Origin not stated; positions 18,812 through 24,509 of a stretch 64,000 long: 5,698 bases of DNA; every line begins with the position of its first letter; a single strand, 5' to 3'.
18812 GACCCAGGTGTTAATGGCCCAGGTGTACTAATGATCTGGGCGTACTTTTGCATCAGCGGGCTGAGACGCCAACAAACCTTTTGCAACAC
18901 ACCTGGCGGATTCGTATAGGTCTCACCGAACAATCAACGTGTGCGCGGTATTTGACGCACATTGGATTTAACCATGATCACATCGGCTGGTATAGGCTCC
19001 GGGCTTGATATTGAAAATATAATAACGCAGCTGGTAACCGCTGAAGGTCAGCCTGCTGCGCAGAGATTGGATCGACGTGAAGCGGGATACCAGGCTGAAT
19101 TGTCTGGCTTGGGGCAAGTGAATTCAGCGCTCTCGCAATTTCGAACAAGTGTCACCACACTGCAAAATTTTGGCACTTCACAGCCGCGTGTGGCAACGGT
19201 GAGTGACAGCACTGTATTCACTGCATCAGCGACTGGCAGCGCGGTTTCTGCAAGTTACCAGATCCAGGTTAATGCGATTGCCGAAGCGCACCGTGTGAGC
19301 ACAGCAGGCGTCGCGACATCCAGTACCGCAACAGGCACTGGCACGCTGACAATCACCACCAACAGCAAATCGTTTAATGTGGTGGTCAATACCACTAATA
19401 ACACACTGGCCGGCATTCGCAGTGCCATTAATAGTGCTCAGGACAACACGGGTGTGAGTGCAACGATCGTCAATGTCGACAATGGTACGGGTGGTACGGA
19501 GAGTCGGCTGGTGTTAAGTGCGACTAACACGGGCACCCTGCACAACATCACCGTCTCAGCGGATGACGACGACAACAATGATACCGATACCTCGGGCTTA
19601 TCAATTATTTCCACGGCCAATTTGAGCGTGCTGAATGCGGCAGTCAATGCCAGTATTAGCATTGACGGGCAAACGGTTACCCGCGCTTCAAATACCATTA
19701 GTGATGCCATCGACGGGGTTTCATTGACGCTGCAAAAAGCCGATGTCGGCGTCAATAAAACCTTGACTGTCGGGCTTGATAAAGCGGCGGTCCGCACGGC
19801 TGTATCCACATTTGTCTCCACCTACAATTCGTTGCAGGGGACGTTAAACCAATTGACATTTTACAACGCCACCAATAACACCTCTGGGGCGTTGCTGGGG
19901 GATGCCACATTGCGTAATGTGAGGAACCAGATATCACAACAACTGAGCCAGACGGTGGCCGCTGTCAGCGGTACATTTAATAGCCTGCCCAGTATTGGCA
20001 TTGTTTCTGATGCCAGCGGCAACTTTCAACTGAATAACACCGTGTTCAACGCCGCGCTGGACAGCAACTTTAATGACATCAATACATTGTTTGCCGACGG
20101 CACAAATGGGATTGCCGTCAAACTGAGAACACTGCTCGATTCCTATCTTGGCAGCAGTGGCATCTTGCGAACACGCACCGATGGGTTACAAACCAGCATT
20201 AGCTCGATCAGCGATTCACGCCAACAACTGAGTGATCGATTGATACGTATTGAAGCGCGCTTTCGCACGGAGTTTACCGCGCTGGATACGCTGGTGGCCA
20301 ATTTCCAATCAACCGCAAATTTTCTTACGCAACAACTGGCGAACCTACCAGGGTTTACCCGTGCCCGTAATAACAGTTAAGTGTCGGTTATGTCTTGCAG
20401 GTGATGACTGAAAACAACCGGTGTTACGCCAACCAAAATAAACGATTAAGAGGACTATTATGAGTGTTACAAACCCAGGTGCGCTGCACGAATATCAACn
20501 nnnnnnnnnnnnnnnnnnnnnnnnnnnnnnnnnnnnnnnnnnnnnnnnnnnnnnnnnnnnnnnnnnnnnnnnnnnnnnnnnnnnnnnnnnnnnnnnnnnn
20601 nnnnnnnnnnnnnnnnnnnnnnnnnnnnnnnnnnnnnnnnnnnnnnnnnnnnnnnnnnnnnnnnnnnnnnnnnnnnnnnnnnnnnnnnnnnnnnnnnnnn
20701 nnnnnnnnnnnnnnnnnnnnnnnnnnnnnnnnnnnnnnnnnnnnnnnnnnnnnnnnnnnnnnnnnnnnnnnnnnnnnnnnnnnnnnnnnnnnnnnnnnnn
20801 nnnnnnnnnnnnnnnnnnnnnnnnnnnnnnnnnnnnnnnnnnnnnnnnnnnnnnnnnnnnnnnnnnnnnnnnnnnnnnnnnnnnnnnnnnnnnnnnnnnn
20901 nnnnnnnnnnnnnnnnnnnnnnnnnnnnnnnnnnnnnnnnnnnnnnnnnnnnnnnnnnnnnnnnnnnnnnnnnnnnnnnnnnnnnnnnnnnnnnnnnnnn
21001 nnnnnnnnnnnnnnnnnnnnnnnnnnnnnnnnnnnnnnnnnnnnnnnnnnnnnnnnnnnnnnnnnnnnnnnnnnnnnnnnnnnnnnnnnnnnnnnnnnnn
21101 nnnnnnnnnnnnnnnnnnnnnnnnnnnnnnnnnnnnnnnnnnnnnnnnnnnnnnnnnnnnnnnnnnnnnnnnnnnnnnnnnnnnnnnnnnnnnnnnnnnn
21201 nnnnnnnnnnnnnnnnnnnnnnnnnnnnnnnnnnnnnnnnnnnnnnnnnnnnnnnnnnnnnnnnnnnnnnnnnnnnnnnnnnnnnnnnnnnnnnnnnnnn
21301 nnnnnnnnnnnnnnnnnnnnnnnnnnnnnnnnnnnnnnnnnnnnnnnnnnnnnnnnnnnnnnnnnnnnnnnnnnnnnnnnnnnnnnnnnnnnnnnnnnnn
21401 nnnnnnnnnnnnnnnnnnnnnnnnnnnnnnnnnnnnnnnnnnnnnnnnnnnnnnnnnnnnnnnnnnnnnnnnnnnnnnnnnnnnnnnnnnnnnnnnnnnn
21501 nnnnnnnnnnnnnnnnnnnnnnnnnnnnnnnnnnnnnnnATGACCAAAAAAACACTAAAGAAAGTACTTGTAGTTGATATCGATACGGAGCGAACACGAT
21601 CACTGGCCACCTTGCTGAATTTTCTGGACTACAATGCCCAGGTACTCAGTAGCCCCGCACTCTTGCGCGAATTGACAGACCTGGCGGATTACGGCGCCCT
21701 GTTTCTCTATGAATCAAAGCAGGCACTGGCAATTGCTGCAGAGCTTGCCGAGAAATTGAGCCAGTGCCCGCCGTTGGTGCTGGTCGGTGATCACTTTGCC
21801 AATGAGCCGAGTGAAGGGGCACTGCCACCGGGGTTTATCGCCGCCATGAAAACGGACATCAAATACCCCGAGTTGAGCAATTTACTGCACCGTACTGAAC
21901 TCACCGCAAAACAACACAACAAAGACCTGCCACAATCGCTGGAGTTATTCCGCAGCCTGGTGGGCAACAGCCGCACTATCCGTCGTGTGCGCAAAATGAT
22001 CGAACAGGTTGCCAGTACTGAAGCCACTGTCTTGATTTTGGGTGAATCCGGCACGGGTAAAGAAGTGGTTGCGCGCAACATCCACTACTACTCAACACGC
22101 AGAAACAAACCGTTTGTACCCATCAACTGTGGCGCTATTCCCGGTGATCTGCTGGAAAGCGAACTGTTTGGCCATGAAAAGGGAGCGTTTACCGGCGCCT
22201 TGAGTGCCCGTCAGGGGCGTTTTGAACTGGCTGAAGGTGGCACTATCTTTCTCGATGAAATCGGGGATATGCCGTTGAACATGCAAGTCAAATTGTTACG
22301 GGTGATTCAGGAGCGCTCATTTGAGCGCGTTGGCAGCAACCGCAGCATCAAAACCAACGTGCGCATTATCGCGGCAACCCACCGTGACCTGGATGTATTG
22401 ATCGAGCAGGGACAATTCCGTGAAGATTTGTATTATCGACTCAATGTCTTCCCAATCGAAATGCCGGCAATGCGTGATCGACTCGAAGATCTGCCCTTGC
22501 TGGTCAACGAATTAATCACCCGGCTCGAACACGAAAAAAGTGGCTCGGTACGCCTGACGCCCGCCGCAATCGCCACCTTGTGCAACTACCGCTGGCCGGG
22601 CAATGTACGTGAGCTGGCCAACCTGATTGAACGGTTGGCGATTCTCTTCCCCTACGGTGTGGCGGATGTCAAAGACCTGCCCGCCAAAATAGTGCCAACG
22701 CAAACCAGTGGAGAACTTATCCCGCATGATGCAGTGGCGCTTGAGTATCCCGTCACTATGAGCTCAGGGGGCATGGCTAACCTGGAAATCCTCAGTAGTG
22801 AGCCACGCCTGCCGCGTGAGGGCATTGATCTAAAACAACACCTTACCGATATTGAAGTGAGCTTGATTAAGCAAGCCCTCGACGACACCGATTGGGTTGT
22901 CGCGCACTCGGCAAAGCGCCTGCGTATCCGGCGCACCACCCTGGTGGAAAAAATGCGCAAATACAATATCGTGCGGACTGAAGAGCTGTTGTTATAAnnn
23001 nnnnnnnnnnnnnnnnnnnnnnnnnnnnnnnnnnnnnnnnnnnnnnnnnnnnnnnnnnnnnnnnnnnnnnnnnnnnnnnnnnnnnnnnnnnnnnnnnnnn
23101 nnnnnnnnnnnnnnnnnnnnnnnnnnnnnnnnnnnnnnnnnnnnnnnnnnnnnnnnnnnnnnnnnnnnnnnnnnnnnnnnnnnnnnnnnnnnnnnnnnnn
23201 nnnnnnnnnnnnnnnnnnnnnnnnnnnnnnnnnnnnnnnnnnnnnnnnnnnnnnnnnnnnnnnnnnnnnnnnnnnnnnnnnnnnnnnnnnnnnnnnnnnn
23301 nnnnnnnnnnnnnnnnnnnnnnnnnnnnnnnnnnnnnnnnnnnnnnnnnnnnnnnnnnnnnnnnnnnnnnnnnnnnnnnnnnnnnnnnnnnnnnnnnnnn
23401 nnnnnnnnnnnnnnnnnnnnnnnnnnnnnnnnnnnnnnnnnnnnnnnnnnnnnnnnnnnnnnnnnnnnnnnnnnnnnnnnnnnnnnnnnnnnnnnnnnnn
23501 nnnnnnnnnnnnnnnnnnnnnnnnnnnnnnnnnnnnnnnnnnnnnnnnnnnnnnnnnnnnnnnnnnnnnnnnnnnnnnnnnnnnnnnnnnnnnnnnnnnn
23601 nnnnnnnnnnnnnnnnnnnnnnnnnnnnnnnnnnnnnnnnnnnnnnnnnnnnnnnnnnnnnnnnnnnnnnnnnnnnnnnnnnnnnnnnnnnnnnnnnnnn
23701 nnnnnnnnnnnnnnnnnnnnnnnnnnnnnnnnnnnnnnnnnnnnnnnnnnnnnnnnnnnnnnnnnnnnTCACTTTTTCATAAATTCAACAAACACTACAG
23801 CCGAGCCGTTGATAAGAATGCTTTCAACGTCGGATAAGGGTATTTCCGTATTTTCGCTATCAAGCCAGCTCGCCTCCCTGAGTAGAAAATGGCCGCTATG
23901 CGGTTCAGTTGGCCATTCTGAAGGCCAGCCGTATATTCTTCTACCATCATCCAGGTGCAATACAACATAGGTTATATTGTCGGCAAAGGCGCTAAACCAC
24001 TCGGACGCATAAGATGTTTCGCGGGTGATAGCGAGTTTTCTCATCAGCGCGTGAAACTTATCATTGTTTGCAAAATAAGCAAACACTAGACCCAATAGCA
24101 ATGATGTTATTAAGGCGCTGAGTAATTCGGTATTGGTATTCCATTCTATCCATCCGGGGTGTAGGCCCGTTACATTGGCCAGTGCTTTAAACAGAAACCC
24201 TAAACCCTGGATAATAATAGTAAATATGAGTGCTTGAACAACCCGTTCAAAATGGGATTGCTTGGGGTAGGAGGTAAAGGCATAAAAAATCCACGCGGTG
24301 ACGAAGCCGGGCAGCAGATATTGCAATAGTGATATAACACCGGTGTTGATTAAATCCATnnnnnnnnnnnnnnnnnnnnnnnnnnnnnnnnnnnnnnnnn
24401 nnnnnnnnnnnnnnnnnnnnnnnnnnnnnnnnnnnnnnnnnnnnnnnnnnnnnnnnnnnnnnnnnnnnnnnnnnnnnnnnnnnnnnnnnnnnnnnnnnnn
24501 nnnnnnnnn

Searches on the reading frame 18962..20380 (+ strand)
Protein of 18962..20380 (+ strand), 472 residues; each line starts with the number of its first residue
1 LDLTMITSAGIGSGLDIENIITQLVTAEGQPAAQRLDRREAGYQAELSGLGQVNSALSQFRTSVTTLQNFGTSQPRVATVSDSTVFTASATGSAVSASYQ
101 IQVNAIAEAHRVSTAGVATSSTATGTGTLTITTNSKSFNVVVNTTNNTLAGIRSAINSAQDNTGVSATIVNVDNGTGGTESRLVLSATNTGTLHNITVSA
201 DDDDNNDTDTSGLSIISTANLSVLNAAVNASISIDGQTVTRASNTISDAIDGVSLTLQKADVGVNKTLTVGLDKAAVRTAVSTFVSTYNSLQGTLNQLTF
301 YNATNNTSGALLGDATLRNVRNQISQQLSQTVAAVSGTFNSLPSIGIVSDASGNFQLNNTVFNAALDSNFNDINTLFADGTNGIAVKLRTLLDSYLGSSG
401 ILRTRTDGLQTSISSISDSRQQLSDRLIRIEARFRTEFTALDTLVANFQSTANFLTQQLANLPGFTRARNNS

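Call 53: search_protein_families(library=pfam, proteins=[window:18962-20380:+], max_evalue=0.001)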
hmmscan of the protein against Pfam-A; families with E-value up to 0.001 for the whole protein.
window:18962-20380:+ (472 aa): 3 families
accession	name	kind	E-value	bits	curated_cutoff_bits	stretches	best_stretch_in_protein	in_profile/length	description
PF07195.17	FliD_C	-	1.7e-47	162.3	25.4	1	227-449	1-235/236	Flagellar hook-associated protein 2 C-terminus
PF02465.23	FliD_N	-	3.5e-23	82.5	24.8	1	13-110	1-97/97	Flagellar hook-associated protein 2 N-terminus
PF07196.18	Flagellin_IN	-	4.5e-06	27.2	22.7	1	128-189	1-55/55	Flagellin hook IN motif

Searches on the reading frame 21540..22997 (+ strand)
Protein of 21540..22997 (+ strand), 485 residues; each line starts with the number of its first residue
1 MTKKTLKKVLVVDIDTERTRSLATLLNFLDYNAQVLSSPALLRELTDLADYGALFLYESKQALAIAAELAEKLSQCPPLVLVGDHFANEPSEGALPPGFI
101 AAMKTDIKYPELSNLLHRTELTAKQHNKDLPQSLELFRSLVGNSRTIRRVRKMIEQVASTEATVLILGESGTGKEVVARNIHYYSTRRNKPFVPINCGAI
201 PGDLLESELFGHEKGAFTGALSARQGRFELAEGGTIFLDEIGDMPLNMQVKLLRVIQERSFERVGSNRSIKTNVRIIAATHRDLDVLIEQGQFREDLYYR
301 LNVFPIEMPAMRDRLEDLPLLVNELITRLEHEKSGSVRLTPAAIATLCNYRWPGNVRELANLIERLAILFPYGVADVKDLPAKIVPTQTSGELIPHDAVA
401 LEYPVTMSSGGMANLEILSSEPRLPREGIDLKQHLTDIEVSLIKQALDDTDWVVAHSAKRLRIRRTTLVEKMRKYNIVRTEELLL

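Call 53: search_protein_families(library=pfam, proteins=[window:21540-22997:+], max_evalue=0.001)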
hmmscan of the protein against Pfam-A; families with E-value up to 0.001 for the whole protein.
window:21540-22997:+ (485 aa): 7 families
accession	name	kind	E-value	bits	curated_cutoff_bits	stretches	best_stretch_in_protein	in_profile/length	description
PF00158.32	Sigma54_activat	-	6.6e-76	254.1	20.2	1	140-307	1-168/168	Sigma-54 interaction domain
PF14532.12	Sigma54_activ_2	-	1.3e-23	84.2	25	1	141-310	1-137/138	Sigma-54 interaction domain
PF25601.1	AAA_lid_14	-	3.8e-22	78.3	27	1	312-390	1-80/87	AAA+ ATPase lid domain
PF06490.17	FleQ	-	1.1e-12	48.7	22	1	8-119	1-106/108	Flagellar regulatory protein FleQ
PF02954.25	HTH_8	-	4.1e-11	42.9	22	1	435-475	2-42/42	Bacterial regulatory protein, Fis family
PF07728.20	AAA_5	-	5.8e-08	33.3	22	1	164-282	2-123/139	AAA domain (dynein-related subfamily)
PF13191.12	AAA_16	-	2.1e-05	25.5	32.6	1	140-200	2-63/167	AAA ATPase domain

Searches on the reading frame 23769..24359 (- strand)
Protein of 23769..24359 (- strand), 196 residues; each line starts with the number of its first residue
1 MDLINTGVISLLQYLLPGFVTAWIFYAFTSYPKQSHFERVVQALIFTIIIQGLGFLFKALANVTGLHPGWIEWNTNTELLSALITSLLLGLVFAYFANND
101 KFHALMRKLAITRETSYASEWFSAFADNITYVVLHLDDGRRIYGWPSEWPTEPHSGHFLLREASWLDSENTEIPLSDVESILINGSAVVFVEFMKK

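Call 94: search_protein_families(library=pfam, proteins=[window:23769-24359:-], max_evalue=0.00001)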
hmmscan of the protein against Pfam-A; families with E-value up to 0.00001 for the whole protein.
window:23769-24359:- (196 aa): 1 family
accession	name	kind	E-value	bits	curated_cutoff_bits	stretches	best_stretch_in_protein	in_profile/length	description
PF19865.4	DUF6338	-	2.3e-15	57.2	26.5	1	8-194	8-200/205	Family of unknown function (DUF6338)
